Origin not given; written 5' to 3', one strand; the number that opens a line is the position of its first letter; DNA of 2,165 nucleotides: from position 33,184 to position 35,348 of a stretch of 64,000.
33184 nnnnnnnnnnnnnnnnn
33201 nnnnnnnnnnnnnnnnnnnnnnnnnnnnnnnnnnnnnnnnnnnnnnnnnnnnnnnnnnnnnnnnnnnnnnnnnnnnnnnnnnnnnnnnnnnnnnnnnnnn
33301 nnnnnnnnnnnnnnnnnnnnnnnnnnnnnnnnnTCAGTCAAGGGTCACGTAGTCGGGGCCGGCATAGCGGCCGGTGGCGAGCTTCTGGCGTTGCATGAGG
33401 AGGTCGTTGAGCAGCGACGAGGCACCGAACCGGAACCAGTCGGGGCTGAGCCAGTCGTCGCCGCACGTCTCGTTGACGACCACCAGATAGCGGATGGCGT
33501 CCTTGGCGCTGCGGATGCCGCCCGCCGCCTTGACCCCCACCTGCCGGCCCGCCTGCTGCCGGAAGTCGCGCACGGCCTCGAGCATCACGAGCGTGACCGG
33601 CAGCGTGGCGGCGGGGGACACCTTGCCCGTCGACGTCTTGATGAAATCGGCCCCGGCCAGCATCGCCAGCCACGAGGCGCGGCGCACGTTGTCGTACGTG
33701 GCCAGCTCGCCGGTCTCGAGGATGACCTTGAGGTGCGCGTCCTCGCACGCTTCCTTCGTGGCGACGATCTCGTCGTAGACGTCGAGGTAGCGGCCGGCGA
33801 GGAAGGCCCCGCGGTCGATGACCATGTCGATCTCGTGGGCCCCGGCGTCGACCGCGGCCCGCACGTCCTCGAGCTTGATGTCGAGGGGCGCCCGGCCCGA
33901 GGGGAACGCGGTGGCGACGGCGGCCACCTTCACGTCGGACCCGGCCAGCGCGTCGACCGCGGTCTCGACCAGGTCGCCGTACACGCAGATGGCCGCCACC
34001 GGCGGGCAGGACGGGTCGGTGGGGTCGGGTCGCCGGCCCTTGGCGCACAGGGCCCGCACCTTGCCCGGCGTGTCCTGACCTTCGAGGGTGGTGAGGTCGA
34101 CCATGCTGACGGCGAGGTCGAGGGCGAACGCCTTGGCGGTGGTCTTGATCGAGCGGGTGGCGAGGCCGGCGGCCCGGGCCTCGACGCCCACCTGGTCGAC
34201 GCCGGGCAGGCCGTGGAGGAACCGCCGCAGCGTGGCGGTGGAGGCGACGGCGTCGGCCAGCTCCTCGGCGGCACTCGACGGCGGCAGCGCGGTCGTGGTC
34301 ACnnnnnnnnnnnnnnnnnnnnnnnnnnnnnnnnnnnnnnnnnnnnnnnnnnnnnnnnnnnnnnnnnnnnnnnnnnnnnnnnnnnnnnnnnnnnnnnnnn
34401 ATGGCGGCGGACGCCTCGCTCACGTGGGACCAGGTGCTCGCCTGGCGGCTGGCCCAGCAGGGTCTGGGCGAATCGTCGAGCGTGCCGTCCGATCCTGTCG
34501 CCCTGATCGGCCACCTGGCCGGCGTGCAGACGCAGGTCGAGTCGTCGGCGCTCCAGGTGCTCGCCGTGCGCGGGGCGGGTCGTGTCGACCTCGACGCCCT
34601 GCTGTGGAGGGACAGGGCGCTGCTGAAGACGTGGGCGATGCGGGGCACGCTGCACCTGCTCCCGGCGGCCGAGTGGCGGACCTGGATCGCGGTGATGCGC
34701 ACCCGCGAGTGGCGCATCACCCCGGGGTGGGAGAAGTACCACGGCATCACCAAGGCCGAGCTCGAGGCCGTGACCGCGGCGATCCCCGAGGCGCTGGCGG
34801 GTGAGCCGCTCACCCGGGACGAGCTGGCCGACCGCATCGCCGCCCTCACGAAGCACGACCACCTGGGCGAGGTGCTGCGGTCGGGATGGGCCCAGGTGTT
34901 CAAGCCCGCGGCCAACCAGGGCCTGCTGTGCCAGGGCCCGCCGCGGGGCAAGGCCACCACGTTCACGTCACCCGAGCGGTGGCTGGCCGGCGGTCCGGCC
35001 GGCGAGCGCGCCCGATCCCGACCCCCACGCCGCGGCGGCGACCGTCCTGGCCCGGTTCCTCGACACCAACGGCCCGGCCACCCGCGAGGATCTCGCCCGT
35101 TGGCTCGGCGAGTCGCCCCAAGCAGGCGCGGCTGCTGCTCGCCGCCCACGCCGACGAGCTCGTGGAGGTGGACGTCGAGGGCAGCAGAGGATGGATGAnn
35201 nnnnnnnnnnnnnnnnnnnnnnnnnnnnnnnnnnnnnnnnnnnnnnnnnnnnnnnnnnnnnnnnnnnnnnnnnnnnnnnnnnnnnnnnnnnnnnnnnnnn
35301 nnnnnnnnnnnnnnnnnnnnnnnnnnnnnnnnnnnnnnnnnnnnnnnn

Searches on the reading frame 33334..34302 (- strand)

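Call 51: search_protein_families(library=pfam, proteins=[window:33334-34302:-], max_evalue=0.001)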
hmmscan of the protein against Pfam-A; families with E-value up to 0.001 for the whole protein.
window:33334-34302:- (322 aa): 1 family
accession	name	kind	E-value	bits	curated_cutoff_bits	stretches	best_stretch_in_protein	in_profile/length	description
PF01791.15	DeoC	-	6e-19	69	23.8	1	67-300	5-226/229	DeoC/LacD family aldolase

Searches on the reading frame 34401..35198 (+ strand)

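Call 51: search_protein_families(library=pfam, proteins=[window:34401-35198:+], max_evalue=0.001)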
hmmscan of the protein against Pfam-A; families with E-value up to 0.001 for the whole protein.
window:34401-35198:+ (265 aa): 1 family
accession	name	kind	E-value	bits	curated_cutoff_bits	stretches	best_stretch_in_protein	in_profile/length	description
PF06224.18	AlkZ-like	-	4.1e-23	83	25.9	1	36-199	1-164/329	DNA glycosylase AlkZ-like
